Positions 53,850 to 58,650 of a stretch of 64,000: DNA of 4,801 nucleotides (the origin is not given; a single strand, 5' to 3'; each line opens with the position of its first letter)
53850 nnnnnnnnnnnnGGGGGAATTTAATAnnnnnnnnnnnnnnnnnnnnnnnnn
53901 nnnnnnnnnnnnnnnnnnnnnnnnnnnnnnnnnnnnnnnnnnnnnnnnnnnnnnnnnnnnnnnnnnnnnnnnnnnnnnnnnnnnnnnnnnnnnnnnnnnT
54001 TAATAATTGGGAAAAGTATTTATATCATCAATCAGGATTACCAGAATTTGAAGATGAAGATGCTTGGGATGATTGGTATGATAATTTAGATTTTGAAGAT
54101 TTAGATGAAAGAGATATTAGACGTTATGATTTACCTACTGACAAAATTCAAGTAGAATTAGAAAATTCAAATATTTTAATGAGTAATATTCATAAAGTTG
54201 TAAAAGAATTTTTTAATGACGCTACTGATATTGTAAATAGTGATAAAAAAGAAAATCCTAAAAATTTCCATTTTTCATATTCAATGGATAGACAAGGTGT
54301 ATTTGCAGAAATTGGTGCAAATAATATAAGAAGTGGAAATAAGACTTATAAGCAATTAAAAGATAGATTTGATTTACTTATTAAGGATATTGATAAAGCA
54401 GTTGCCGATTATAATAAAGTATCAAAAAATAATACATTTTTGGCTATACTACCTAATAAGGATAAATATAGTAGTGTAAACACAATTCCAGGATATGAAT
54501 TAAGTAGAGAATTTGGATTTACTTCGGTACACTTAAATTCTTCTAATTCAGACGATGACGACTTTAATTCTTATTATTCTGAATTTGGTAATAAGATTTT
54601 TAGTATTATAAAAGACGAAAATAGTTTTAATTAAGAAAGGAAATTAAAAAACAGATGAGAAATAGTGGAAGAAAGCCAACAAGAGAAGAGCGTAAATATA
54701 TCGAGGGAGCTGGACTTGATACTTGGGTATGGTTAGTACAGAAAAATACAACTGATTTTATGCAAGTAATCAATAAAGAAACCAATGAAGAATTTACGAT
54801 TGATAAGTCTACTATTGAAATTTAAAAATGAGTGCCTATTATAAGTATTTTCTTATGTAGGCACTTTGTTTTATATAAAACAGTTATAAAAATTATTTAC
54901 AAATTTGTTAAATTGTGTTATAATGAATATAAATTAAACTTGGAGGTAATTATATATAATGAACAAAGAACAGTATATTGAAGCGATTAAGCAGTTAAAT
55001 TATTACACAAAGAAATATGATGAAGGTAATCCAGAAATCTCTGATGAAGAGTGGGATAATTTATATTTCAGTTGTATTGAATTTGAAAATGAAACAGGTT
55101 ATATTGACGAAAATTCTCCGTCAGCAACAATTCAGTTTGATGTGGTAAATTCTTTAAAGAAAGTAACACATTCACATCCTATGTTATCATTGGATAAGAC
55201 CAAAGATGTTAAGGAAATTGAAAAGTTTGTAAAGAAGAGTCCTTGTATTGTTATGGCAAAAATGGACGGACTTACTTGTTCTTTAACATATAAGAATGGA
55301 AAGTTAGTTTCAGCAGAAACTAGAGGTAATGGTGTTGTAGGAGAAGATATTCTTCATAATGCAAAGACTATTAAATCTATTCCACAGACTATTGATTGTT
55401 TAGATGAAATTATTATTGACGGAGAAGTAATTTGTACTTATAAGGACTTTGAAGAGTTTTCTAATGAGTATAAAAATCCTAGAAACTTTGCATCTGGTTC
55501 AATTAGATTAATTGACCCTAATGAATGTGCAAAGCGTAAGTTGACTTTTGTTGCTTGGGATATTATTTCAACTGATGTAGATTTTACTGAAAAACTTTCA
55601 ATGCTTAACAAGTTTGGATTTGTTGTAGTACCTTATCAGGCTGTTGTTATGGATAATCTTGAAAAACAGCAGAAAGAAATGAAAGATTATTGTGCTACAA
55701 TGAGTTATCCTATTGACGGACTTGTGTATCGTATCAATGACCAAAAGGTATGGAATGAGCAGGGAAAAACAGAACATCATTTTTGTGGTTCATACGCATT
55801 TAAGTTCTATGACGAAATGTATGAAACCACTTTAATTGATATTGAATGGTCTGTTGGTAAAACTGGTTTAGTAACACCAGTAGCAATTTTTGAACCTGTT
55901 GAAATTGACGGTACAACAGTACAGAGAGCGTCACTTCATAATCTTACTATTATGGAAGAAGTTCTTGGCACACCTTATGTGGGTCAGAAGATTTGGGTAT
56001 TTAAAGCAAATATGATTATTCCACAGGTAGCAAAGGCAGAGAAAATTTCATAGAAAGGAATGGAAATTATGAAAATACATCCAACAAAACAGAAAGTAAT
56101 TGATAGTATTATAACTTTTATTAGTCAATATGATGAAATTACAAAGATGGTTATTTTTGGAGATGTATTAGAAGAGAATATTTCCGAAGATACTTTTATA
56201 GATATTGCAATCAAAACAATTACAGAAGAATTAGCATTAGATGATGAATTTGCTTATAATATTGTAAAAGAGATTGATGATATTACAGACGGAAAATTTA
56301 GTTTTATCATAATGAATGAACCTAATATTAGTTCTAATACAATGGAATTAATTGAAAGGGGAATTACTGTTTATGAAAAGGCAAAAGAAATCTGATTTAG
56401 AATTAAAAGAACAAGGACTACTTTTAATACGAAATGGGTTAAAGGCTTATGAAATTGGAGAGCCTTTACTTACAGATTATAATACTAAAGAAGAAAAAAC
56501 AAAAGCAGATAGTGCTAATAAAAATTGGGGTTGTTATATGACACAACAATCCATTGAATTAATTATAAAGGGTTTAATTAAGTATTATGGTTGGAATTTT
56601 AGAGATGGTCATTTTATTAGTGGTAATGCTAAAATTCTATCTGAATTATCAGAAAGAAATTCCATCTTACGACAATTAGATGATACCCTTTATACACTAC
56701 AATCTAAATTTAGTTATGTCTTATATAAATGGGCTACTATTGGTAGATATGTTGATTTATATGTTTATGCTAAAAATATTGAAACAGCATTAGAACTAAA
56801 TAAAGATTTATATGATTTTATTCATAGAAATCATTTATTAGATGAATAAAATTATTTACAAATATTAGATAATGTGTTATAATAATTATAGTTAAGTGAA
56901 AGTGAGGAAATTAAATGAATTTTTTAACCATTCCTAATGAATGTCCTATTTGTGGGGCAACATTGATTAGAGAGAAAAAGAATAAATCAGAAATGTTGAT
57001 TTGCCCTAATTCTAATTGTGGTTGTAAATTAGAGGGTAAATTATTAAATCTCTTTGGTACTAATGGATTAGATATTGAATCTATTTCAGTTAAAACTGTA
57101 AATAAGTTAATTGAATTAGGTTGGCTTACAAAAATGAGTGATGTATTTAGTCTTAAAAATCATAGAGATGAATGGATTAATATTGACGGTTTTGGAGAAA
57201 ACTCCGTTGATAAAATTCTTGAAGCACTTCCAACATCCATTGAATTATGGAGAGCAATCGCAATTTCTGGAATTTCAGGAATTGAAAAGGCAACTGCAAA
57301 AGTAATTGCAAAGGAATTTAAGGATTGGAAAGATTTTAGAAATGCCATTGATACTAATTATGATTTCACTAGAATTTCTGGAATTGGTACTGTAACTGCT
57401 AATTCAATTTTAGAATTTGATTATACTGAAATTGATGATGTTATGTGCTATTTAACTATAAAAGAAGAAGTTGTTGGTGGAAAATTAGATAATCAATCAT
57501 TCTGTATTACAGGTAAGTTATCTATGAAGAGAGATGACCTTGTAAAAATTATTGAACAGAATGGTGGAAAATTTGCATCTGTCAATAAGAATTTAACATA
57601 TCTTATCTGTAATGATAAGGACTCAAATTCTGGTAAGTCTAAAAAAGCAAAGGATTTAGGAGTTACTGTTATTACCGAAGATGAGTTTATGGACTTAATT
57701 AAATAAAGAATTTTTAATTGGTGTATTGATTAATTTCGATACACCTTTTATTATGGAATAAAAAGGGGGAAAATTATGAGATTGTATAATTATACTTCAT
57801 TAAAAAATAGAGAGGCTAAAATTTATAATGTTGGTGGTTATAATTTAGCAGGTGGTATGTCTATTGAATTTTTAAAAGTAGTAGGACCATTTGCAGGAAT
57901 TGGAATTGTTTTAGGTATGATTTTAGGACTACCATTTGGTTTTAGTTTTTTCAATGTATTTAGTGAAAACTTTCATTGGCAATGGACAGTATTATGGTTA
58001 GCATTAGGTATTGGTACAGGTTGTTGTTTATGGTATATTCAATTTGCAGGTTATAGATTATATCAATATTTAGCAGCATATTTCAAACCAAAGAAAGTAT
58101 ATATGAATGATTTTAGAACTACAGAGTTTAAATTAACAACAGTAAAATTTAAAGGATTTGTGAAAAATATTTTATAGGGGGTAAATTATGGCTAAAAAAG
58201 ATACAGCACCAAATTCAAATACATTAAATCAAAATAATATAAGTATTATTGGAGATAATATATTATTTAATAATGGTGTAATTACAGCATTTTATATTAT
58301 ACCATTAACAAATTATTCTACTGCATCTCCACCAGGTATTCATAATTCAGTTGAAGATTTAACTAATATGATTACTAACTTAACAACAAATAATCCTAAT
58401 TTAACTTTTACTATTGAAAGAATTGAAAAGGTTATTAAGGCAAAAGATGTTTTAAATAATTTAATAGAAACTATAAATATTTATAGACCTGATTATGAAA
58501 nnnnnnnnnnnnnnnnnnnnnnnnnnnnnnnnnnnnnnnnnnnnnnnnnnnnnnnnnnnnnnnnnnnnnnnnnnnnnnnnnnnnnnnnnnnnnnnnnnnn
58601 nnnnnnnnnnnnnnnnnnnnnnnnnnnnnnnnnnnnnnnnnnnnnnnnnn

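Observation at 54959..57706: NAD-dependent DNA ligase split into two genes by an ~860-bp insertion carrying a nucleotidyltransferase-like two-gene cassette and its own promoter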

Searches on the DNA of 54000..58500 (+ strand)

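Call 6: search_dna_similar(query=window:54000-58500:+, collection=phages, mode=distant, max_rows=25)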
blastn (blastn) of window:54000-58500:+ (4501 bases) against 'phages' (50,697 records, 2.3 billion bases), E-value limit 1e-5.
No match.

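Call 55: search_rna_families(sources=[L041, L083, L211, L221, L249, L099, L111, L112, L001, L069, L248, L251], threshold=gathering)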
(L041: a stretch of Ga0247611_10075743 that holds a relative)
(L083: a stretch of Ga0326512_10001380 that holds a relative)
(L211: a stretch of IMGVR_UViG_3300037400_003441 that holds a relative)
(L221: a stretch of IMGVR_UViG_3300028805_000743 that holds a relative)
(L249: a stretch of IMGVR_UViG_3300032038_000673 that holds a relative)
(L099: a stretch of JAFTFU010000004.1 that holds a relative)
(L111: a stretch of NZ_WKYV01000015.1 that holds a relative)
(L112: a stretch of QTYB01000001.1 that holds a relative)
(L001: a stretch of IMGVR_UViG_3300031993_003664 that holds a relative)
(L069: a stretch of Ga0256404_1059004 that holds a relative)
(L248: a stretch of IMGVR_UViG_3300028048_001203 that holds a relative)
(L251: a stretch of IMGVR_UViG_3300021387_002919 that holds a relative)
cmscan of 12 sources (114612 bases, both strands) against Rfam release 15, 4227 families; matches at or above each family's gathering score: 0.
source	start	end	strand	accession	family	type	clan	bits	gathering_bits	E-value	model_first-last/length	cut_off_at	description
